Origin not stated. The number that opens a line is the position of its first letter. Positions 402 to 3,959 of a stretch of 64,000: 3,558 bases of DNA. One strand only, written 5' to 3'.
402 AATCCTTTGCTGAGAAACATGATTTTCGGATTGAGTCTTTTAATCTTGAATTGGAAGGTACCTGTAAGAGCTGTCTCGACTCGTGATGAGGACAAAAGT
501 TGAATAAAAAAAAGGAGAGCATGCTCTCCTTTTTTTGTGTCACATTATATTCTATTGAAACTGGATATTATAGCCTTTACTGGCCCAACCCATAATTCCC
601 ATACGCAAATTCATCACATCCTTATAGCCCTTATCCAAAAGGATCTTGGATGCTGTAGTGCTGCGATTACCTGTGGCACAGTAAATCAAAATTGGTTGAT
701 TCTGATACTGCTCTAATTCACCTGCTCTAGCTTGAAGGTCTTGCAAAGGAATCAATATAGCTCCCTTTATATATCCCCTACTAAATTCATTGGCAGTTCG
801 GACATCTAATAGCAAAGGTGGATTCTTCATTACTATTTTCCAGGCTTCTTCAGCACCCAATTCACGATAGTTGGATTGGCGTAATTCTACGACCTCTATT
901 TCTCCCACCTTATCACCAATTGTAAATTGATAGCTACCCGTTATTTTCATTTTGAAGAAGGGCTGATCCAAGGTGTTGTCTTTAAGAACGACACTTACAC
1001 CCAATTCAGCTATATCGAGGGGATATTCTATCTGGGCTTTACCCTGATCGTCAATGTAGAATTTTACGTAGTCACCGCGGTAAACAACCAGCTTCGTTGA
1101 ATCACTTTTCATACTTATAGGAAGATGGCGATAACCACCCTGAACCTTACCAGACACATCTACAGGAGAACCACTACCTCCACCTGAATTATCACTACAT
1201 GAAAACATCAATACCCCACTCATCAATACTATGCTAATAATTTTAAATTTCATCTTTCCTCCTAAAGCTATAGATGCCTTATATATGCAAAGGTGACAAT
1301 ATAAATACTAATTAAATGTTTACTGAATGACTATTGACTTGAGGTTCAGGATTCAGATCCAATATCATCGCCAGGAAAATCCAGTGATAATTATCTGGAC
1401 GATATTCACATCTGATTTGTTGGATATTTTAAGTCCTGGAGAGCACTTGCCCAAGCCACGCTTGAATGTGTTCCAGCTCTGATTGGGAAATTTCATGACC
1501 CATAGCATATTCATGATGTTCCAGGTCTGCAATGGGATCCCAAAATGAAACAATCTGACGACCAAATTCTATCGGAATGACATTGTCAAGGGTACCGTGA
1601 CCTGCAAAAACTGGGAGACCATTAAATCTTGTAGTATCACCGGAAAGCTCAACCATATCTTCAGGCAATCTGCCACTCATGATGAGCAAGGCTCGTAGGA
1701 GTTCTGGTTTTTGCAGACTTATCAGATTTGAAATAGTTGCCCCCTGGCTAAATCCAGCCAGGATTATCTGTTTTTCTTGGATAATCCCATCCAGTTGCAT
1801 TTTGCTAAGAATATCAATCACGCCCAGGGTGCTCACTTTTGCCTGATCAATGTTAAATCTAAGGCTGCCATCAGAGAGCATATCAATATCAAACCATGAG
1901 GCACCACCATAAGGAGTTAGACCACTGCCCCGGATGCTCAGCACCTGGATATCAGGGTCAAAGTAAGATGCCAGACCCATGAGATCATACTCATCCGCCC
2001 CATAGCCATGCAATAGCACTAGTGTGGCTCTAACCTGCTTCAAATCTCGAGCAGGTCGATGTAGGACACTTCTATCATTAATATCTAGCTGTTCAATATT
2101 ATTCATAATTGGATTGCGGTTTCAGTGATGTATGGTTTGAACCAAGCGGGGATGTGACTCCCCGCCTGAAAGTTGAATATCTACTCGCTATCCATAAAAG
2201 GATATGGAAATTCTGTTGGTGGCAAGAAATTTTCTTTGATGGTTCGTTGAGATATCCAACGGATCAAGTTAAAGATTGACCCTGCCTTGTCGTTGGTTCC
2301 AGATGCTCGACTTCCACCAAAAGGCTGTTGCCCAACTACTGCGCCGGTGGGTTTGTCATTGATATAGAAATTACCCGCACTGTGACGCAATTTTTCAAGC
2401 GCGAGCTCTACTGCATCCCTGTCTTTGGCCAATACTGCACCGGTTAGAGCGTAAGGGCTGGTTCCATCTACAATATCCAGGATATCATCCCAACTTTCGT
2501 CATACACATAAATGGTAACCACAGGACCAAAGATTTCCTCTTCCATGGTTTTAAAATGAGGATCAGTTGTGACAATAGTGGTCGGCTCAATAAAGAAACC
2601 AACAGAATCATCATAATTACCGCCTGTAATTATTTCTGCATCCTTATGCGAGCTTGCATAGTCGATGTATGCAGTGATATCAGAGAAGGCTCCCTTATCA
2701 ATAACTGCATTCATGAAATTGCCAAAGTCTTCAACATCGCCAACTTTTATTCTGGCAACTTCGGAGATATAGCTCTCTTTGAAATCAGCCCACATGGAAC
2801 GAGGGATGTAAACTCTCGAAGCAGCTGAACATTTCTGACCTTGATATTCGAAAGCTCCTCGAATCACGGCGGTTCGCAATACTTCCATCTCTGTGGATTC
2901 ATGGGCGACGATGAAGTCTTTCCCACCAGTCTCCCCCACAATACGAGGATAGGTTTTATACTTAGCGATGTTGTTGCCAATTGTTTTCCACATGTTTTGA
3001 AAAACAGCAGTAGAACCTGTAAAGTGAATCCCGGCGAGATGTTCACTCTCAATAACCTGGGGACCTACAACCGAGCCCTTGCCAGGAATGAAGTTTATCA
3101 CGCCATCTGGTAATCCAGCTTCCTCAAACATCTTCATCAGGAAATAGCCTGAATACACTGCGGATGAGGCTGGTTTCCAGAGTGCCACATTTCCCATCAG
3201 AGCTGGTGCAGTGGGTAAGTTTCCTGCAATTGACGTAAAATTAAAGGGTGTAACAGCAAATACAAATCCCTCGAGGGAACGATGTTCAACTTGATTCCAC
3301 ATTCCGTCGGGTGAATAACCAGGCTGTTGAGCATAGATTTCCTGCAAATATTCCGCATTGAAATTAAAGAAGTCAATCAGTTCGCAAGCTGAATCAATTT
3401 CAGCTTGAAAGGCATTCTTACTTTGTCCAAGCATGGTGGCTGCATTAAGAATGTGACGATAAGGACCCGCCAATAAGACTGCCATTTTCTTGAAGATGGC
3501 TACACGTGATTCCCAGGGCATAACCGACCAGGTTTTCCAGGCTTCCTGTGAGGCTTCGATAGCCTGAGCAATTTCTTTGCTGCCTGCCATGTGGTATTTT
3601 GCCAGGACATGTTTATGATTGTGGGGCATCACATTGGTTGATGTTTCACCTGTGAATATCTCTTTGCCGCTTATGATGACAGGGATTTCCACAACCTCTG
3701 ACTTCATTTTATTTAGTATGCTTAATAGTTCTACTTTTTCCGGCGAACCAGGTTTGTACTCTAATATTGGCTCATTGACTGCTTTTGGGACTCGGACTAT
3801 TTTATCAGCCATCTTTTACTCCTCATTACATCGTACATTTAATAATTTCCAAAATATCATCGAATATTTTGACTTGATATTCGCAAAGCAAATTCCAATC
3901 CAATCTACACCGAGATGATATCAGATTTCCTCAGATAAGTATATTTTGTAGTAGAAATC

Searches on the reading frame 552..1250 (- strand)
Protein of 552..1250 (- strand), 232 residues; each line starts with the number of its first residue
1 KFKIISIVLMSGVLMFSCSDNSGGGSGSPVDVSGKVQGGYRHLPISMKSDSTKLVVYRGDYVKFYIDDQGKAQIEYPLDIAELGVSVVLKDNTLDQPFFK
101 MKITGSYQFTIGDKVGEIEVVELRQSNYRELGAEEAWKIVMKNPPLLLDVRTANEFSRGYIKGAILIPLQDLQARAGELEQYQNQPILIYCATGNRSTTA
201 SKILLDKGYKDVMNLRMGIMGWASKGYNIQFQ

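Call 72: search_protein_families(library=pfam, proteins=[window:552-1250:-], max_evalue=0.00001)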
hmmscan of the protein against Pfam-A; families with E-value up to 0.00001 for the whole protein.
window:552-1250:- (232 aa): 1 family
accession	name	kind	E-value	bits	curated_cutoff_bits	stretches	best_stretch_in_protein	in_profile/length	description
PF00581.25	Rhodanese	-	1e-19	71.3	22.2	1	133-224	2-101/102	Rhodanese-like domain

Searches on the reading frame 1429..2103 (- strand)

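Call 72: search_protein_families(library=pfam, proteins=[window:1429-2103:-], max_evalue=0.00001)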
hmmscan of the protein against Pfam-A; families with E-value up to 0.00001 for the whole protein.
window:1429-2103:- (224 aa): 1 family
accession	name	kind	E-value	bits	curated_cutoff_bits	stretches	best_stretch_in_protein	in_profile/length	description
PF02230.22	Abhydrolase_2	-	2.9e-25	89.8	23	1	22-217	11-213/217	Phospholipase/Carboxylesterase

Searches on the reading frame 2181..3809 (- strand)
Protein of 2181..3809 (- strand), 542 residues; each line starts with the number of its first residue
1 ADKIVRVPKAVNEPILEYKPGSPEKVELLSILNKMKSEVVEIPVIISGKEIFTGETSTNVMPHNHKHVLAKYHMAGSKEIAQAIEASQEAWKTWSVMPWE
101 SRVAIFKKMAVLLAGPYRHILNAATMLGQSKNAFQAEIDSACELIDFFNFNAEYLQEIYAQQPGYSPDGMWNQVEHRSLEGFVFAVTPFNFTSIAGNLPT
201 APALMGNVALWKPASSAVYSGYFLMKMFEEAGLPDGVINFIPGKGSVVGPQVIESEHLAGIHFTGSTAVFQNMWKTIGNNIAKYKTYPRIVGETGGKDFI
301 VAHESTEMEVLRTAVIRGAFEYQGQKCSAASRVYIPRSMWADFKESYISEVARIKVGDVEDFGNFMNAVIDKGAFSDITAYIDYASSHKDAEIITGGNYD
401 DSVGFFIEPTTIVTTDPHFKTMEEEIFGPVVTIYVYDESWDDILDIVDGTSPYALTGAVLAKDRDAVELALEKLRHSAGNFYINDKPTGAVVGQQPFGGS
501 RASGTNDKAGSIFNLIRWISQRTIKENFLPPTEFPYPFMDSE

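Call 72: search_protein_families(library=pfam, proteins=[window:2181-3809:-], max_evalue=0.00001)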
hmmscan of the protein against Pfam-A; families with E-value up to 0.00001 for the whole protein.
window:2181-3809:- (542 aa): 1 family
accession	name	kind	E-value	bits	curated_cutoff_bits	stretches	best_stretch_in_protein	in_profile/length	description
PF00171.27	Aldedh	-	1.3e-94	317.8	23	1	57-511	9-449/461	Aldehyde dehydrogenase family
